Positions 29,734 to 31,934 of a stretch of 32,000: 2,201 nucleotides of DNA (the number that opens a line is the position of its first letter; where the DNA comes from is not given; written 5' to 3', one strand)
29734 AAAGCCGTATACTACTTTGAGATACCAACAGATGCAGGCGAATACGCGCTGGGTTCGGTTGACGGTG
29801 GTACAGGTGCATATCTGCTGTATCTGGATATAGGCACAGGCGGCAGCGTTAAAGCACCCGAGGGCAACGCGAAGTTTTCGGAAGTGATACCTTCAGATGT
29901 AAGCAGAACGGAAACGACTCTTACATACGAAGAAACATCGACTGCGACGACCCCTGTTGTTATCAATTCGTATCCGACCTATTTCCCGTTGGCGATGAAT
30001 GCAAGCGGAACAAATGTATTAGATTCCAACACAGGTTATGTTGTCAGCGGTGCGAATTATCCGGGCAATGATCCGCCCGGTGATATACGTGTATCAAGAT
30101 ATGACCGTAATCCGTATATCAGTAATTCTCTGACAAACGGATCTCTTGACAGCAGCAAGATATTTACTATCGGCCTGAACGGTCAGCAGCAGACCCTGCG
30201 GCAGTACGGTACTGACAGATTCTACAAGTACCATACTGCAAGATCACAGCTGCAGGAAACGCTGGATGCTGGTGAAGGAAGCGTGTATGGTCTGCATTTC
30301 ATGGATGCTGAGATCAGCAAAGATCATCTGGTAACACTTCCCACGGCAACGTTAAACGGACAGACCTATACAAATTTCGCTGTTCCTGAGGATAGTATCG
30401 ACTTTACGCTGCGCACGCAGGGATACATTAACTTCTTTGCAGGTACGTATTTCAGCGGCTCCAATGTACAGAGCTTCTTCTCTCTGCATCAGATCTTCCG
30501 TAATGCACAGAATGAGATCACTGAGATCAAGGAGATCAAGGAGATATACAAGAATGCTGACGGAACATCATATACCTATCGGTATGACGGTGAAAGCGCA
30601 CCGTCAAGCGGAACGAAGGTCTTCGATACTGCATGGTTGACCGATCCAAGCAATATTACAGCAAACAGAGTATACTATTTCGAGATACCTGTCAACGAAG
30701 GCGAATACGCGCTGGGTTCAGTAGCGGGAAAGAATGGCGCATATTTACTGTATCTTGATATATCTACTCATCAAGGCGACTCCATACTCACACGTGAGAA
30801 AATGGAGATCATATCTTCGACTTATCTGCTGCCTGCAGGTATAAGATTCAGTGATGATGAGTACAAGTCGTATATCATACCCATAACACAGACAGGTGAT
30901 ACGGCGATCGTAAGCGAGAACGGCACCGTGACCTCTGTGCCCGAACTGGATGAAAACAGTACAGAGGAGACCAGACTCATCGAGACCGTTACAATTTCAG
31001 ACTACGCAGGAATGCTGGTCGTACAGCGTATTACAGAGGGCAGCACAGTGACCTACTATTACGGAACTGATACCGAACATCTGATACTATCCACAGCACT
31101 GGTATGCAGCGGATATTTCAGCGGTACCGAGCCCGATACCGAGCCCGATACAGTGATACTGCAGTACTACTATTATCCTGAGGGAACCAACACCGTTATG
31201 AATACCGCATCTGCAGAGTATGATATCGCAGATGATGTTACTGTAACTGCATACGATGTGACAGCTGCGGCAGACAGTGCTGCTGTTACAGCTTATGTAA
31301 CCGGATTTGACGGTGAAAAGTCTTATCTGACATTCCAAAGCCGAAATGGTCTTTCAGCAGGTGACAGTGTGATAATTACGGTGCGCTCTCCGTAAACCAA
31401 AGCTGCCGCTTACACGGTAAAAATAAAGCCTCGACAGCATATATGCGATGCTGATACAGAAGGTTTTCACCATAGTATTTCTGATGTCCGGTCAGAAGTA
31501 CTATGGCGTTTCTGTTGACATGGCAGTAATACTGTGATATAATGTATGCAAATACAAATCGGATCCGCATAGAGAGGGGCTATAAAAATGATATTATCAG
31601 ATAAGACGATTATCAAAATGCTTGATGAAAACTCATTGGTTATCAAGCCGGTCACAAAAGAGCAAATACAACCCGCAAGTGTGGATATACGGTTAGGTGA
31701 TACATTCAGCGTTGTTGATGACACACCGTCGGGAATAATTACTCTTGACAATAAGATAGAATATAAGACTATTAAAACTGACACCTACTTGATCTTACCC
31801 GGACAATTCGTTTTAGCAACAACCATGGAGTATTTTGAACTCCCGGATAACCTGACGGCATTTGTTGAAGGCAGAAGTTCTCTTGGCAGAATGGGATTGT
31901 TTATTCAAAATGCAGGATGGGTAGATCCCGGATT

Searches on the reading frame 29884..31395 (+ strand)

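Call 52: search_protein_families(library=pfam, proteins=[window:29884-31395:+], max_evalue=1)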
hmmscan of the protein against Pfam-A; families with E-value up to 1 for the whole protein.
window:29884-31395:+ (503 aa): 1 family
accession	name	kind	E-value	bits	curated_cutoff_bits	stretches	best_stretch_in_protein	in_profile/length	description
PF05593.20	RHS_repeat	-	0.31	12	22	1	223-236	11-24/38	RHS Repeat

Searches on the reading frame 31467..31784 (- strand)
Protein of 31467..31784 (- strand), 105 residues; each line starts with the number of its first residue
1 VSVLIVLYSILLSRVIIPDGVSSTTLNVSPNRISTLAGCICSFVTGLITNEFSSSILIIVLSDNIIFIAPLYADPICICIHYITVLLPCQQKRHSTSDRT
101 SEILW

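Call 76: search_protein_families(library=pfam, proteins=[window:31467-31784:-], max_evalue=0.01)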
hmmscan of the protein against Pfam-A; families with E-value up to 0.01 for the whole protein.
window:31467-31784:- (105 aa): 1 family
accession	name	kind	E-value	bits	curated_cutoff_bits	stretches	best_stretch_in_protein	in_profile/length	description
PF11368.13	DUF3169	-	0.006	16.6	31.6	1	33-95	13-77/250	Protein of unknown function (DUF3169)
